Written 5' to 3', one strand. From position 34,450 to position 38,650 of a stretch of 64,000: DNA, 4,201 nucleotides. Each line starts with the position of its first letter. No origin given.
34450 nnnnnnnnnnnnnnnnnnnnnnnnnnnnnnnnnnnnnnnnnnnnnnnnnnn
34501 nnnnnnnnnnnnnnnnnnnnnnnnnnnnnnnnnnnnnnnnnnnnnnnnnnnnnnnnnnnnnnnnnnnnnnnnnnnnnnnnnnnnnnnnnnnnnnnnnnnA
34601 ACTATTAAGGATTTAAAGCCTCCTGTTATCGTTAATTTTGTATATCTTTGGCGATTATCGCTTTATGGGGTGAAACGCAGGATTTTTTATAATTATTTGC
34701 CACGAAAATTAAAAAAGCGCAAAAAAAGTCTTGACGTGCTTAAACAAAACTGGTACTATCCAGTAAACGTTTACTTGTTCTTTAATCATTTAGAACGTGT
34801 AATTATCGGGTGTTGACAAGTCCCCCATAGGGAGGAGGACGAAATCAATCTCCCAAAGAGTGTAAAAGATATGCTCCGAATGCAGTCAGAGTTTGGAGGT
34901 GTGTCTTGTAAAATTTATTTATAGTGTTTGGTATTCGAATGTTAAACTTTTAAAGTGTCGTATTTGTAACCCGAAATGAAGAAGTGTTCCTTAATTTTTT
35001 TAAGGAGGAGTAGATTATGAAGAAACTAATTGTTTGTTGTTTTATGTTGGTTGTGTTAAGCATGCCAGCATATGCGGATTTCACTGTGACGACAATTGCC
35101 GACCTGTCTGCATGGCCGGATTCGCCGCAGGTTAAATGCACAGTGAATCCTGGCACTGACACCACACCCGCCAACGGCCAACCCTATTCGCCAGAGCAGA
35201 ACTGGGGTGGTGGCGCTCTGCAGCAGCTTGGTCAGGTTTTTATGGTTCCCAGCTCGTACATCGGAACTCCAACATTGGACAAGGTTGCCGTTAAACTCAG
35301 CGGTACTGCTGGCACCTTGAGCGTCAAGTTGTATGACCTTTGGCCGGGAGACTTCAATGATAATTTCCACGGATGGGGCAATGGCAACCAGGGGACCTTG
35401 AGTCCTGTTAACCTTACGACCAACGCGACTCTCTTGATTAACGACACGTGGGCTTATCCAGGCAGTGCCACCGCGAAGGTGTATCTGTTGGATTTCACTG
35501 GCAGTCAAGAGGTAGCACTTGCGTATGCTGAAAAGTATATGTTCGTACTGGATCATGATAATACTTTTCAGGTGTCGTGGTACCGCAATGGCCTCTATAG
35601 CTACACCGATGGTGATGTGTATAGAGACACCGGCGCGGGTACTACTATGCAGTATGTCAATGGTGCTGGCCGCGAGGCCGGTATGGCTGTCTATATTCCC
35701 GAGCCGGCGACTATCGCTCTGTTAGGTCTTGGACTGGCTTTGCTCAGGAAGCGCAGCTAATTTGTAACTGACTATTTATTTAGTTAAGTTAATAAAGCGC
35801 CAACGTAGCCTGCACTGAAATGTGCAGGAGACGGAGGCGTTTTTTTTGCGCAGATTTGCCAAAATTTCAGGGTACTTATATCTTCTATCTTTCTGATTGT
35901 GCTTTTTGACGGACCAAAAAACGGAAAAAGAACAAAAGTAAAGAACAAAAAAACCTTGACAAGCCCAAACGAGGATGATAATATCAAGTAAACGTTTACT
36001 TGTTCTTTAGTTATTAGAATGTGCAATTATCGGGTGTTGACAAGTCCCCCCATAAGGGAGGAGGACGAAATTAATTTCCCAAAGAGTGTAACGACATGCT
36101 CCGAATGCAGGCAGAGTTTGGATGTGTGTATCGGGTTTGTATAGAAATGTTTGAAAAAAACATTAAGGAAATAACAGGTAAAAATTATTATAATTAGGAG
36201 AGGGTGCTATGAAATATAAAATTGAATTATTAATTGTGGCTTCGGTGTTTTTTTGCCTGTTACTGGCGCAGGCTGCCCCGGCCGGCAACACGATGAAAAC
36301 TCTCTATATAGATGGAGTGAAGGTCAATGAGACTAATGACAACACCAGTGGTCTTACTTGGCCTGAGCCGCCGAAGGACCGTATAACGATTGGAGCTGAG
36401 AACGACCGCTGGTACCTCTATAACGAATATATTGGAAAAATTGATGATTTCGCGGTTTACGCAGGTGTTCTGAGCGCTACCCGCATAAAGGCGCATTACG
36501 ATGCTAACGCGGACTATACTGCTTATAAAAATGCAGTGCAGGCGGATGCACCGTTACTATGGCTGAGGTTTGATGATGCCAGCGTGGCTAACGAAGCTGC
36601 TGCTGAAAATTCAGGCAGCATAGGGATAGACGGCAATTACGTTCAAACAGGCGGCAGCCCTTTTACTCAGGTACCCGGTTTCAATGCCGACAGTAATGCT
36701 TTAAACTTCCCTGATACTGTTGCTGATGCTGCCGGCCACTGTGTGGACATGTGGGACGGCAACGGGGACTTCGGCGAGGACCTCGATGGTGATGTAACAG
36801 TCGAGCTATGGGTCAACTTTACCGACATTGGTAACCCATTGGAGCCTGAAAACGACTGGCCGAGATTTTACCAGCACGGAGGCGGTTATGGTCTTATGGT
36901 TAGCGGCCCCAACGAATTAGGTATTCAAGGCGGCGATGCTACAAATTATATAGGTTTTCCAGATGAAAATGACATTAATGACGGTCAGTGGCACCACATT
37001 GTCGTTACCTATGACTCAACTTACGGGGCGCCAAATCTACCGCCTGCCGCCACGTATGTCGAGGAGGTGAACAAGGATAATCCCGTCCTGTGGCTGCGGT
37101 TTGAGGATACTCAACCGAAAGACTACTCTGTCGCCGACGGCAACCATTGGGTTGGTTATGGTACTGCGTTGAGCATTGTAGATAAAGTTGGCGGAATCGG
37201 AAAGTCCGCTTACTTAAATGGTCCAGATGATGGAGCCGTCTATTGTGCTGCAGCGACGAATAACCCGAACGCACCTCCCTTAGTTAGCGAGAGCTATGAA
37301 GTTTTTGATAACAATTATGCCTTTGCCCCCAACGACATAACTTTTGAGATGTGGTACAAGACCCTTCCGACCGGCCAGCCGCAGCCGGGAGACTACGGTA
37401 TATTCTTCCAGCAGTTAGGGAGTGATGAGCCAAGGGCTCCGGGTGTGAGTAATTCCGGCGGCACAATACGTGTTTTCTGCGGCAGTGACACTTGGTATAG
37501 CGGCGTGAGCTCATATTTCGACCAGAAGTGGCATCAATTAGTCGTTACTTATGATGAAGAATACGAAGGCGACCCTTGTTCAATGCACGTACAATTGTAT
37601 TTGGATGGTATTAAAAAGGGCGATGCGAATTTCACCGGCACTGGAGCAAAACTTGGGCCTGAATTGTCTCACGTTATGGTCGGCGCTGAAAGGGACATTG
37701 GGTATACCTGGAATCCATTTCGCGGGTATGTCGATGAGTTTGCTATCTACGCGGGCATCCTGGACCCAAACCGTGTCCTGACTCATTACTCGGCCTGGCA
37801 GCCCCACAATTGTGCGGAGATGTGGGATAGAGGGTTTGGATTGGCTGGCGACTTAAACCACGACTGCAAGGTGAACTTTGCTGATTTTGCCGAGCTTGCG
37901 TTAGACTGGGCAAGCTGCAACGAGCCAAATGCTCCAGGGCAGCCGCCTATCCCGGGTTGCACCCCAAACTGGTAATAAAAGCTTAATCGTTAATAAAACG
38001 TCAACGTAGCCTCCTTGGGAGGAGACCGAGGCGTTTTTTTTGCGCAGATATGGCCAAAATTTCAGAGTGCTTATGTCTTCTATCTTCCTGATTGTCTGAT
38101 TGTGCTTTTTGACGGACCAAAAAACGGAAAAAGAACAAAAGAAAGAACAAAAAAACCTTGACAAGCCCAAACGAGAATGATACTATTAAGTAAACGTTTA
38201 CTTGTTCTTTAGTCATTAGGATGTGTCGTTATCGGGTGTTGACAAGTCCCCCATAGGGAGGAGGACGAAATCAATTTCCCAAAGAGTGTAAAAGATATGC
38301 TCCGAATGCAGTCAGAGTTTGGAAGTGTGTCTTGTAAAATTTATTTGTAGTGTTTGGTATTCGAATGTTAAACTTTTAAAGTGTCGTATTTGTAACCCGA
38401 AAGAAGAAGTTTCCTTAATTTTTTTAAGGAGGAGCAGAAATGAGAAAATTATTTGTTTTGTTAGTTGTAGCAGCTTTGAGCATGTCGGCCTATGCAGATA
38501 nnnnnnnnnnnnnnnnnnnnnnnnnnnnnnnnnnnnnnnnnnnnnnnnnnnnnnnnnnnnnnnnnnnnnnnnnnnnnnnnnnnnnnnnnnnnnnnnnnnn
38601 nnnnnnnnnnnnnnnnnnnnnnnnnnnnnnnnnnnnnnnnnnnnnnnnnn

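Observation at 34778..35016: Thrice-repeated long 5' leader with alternative pairing segments and an SD-sequestering hairpin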

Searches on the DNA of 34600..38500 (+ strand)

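Call 4: search_rna_families(source=window, start=34600, end=38500, threshold=evalue, max_evalue=10, show_alignments=3)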
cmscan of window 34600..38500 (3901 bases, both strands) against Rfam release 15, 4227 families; matches with E-value up to 10: 4.
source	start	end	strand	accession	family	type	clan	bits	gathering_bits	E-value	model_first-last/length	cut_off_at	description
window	35933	36011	-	RF04343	Plastid-psbA-2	Cis-reg;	CL00153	22.5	55.8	0.61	1-60/60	no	Plastid-psbA-2 3UTR RNA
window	34710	34766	+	RF02857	30_255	Gene; sRNA;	-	21.4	197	4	1-213/213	no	Leptospira sRNA 30_255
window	36539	36596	+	RF01132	sR48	Gene; snRNA; snoRNA; CD-box;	-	18.3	40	8.1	1-59/59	no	Small nucleolar RNA sR48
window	34644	34788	+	RF00586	SNORA12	Gene; snRNA; snoRNA; HACA-box;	-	15.7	45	7.9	1-148/148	no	Small nucleolar RNA SNORA12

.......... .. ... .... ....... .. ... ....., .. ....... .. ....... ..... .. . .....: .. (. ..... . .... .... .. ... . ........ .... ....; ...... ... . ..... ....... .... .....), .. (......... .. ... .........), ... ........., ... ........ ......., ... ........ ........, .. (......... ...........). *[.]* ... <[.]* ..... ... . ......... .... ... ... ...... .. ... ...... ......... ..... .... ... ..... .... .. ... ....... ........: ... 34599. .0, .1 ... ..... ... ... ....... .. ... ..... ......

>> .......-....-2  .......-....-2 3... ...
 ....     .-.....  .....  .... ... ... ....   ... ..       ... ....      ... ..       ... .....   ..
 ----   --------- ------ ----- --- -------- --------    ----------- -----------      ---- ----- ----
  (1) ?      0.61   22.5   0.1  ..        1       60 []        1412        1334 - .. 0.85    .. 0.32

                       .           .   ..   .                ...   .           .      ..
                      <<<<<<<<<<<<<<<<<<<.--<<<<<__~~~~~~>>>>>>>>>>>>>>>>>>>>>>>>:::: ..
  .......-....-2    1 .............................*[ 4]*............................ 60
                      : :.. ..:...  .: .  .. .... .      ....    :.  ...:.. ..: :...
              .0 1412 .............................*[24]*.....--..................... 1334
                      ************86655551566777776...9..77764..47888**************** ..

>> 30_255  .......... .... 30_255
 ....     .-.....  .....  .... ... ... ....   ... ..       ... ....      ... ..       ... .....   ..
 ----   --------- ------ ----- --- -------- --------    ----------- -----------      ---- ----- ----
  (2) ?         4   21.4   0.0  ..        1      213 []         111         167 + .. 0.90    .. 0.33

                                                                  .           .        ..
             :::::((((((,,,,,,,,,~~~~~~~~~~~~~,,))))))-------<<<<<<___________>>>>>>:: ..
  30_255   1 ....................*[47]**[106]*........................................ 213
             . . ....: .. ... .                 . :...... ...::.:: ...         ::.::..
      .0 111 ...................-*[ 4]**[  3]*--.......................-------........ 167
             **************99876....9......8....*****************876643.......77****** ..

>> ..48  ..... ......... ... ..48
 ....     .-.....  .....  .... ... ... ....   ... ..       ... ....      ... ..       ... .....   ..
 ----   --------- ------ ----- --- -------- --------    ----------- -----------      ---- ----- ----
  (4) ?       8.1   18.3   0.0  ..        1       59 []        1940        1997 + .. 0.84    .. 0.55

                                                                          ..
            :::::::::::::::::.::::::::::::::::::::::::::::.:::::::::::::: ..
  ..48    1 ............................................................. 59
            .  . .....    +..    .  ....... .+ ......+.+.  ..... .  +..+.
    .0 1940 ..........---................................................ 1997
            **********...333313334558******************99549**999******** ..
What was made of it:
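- On Any Rfam 15 family: Two sub-threshold chance hits overlap the promoter/operator edge: SNORA12 at 34644-34788 and Plastid-psbA-2 at 35933-36011 (call 4).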

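Call 64: build_rna_model(alignment_id=A3, structure=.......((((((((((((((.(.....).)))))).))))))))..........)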
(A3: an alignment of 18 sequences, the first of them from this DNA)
Model R1 built from alignment A3 (18 sequences, 55 columns); structure: as given.
model positions 54; base pairs 15; branch points 0; effective number of sequences 18; information 0.883 bits per position. Calibrated on 0.2 Mb of random sequence (short: E-values are rough).
structure used (alignment columns):
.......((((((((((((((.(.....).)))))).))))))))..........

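Call 66: search_with_rna_model(model_id=R1, sources=[window, L002, L003, L005, L011, L014, L015, L016, L017, L018, L019, L020, L021, L022, L023, L024, L025, L026, L027, L028, L029, L030, L031, L032, L033, L034, L035, L036, L037, L038, L039, L040, L041, L042, L043, L044, L045, L046, L047, L048, L049, L050, L051, L052, L053, L054, L055, L056, L057, L058, L059, L060, L061, L062, L063, L065, L066, L067, L068, L069, L070, L071, L072, L073, L074, L075, L076, L077, L078, L079, L080, L081, L082, L083, L084, L085, L086, L087, L088, L089, L090, L091, L092, L093, L094, L095, L096, L097, L098, L099, L100, L101, L102, L103, L104, L105, L106, L107, L108, L111], max_evalue=10, make_alignment=true)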
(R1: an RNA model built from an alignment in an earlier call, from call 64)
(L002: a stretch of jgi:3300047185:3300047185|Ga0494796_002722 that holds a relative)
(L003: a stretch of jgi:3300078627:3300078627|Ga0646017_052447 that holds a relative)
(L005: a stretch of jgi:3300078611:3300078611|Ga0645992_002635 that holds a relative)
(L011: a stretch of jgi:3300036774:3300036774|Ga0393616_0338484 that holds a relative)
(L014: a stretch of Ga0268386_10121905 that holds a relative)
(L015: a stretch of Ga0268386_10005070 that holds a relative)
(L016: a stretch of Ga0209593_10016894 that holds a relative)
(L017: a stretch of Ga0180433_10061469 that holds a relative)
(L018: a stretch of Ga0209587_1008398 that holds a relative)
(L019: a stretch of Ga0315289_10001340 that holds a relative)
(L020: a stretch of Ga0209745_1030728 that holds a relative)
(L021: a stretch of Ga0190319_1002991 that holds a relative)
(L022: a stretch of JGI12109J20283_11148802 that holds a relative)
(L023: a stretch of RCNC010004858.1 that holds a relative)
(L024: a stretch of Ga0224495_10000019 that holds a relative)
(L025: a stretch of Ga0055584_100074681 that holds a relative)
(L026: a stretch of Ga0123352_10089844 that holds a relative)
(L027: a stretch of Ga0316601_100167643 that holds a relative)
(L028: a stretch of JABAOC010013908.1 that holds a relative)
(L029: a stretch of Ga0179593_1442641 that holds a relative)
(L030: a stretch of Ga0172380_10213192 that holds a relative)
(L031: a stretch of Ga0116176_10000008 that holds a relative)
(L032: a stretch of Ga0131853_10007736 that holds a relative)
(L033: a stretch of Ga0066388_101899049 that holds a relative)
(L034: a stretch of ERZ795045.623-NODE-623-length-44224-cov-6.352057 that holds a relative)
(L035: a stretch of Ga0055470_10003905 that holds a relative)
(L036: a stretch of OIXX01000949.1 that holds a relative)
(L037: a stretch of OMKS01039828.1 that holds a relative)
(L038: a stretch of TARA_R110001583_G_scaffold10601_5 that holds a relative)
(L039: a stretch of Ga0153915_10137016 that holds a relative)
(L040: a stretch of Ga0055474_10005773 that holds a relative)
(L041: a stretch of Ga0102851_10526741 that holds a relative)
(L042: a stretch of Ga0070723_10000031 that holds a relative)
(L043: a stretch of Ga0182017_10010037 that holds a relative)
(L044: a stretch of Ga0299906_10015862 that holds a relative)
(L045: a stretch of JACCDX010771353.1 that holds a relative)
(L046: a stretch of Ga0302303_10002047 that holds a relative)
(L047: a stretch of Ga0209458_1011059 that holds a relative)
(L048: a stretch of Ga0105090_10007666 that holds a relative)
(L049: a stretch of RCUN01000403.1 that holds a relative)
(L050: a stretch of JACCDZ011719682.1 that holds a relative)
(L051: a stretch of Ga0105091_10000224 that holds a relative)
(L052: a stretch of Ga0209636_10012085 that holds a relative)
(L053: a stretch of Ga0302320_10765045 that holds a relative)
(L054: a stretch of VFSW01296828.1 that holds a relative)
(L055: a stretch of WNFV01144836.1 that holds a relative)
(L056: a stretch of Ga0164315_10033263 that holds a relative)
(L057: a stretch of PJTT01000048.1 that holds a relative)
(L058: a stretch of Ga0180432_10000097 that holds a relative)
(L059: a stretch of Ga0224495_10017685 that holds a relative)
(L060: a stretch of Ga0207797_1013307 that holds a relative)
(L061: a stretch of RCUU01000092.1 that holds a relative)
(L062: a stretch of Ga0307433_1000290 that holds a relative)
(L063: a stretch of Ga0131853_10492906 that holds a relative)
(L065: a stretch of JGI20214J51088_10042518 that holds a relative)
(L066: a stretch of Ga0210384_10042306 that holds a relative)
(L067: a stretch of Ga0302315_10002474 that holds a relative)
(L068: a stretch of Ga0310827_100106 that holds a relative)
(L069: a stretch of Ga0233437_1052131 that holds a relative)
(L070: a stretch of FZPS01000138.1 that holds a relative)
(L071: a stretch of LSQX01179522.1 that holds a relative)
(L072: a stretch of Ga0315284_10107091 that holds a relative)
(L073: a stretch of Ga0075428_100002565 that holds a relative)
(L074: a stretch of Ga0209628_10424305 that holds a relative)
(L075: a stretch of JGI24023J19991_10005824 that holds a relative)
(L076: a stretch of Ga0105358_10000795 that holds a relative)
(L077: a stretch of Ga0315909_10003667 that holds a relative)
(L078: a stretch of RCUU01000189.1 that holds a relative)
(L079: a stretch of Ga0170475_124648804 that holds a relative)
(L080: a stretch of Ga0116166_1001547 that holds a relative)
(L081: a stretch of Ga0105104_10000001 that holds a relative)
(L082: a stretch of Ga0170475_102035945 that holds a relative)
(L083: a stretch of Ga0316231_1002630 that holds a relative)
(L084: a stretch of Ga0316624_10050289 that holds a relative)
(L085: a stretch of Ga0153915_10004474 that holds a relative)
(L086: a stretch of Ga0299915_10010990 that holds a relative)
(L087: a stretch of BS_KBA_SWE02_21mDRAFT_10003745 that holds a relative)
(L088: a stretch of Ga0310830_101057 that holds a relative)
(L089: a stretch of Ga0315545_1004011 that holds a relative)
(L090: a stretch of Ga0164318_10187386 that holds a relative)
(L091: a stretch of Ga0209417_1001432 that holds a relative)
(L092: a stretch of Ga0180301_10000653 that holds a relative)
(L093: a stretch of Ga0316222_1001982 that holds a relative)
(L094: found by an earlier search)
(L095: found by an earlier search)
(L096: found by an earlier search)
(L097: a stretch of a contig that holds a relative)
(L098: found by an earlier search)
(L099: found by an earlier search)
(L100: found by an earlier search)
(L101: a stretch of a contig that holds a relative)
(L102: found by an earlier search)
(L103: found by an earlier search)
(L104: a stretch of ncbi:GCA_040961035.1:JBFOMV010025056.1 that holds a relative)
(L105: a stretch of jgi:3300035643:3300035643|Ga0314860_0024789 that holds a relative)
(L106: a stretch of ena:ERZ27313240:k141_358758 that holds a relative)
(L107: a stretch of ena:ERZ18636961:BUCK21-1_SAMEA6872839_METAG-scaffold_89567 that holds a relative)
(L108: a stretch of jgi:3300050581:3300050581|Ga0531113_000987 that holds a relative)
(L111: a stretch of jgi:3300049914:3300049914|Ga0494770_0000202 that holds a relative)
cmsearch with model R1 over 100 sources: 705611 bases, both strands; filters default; matches with E-value up to 10: 21.
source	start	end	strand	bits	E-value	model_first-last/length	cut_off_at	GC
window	38287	38340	+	66.9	1.9e-15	1-54/54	no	0.37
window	34861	34914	+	66.1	3.3e-15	1-54/54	no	0.39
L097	3679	3732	+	63.7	1.6e-14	1-54/54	no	0.41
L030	1257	1310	-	59.7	2.4e-13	1-54/54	no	0.41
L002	2283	2336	+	58.5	5.6e-13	1-54/54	no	0.41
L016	687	740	-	55.5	4.2e-12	1-54/54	no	0.48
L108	9871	9923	+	55.3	4.6e-12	1-54/54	no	0.43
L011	219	272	+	54.9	6.2e-12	1-54/54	no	0.56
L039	1521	1573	-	54.8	6.8e-12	1-54/54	no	0.42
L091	7196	7248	-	54.2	9.8e-12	1-54/54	no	0.4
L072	2595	2648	+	54.2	9.9e-12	1-54/54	no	0.44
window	36086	36139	+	53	2.2e-11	1-54/54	no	0.5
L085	3883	3936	-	49.9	1.9e-10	1-54/54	no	0.43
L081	4174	4227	-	49.4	2.6e-10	1-54/54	no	0.43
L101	3039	3092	+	49.3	2.7e-10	1-54/54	no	0.44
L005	5680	5733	+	49.1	3.2e-10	1-54/54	no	0.48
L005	4529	4582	+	47.8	7.7e-10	1-54/54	no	0.44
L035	867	920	+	45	5.1e-09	1-54/54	no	0.48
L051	4952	5005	-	44.9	5.2e-09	1-54/54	no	0.46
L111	9842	9891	+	38.3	4.7e-07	1-54/54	no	0.48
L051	11165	11212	-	18.2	0.36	1-54/54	no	0.38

Alignment A5: 21 matches aligned to the model, 61 columns, each read 5' to 3' on its own strand. Consensus structure (alignment columns), stored with it:
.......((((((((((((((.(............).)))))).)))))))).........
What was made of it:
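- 36093..36130 (+): Copy B P2, with apical loop 36109-36113 reading AGGCA. Call 66: covariance-model hit at 36086-36139, 53 bits.
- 38294..38331 (+): Copy C P2, with apical loop 38310-38314. Call 66: hit at 38287-38340, 66.9 bits.
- It also finds two members it was not trained on, L108 at E=5e-12 and L111 at E=5e-7 (call 66).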

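Call 72: search_rna_families(sources=[L003, L011, L030, L035, L016, L039, L072, L002, L104, L105], threshold=evalue, max_evalue=5)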
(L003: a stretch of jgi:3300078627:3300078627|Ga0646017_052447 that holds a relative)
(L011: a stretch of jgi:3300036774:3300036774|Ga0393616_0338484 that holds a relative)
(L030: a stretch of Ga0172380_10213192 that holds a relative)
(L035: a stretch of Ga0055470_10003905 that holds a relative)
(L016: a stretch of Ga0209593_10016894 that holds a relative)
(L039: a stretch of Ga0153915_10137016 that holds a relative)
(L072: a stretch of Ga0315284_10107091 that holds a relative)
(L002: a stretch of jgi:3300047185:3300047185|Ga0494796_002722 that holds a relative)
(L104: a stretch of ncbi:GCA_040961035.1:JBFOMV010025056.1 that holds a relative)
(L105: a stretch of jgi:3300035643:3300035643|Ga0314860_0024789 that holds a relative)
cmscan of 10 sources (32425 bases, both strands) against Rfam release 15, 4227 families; matches with E-value up to 5: 5.
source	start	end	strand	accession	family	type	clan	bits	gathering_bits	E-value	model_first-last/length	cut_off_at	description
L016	1222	1304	-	RF00005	tRNA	Gene; tRNA;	CL00001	58.7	29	2.1e-10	1-71/71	no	tRNA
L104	3661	3732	+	RF02371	PyrG_leader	Cis-reg; leader;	-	32.4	65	1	1-78/78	no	PyrG leader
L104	2360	2402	+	RF02366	Yfr19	Gene; sRNA;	-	29.8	70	0.98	33-75/82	no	Cyanobacterial functional RNA 19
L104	2350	2401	+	RF02386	sau-19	Gene; sRNA;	-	26.1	80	0.9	1-75/75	no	Staphylococcus sRNA sau-19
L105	662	706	+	RF00005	tRNA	Gene; tRNA;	CL00001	21.2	29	4.4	9-63/71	no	tRNA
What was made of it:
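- On Any Rfam 15 family: In ten related loci the only hits are tRNA and sub-threshold terminator-like matches (call 72).
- On FourU / ROSE RNA thermometer: There is no Rfam FourU or ROSE hit (calls 4, 72).
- No Rfam FourU or ROSE hit (calls 4, 72).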

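Call 95: search_with_rna_model(model_id=R1, sources=[L113, L104, L105, L109, L110, L112], max_evalue=10, filters=off)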
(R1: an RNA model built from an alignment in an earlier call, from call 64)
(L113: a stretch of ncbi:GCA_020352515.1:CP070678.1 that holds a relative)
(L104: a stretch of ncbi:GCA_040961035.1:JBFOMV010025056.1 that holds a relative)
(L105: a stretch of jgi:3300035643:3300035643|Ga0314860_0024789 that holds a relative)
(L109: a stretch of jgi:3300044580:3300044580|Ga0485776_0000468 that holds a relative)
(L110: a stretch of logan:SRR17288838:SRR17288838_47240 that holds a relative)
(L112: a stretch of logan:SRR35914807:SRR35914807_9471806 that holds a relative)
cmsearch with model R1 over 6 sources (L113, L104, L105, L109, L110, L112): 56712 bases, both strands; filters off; matches with E-value up to 10: 9.
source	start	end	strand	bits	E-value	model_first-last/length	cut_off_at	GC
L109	9871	9923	+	55.3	3.8e-13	1-54/54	no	0.43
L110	2687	2739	+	55.3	3.8e-13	1-54/54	no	0.43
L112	477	526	+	38.2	3.8e-08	1-54/54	no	0.48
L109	7216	7249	+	10.6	4.7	1-54/54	no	0.26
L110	32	65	+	10.6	4.7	1-54/54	no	0.26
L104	2733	2785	+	10.1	6.6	1-54/54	no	0.38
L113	4278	4314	+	10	7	1-54/54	no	0.38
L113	4276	4312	-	9.9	7.6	1-54/54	no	0.38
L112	739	780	+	9.5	9.7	1-54/54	no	0.43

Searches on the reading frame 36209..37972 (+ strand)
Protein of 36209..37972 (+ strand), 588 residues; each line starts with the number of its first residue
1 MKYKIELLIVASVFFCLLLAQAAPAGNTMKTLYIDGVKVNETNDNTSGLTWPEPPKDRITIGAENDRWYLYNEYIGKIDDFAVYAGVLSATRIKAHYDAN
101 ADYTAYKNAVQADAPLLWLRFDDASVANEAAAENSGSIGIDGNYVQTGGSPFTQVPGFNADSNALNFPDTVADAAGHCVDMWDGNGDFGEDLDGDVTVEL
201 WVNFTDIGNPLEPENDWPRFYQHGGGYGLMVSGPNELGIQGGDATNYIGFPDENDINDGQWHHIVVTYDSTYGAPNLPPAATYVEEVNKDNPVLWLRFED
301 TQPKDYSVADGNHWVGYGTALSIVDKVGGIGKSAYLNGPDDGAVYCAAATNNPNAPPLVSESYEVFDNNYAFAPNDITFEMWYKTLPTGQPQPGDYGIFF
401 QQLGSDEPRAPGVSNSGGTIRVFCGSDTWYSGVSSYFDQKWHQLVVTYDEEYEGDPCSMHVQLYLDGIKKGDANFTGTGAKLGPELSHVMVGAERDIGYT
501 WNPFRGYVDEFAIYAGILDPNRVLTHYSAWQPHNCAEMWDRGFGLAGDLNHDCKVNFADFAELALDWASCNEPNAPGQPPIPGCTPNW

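Call 12: search_protein_families(library=pfam, proteins=[window:36209-37972:+], max_evalue=0.01)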
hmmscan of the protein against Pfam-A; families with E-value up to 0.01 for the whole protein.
window:36209-37972:+ (588 aa): 3 families
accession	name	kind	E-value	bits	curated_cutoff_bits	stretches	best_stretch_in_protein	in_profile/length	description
PF13385.13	Laminin_G_3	-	1.7e-31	109.8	27.6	3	370-522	12-149/151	Concanavalin A-like lectin/glucanases superfamily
PF02210.31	Laminin_G_2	-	0.0035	18.3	22.9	0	253-269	47-63/126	Laminin G domain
PF22987.3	Tudor_KDM3B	-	0.0086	16.2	27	0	426-467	22-66/75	Lysine-specific demethylase 3B, tudor domain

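Call 84: search_protein_families(library=ncbifam, proteins=[window:36209-37972:+], max_evalue=0.01)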
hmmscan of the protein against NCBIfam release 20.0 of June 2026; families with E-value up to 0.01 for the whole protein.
window:36209-37972:+ (588 aa): 0 families
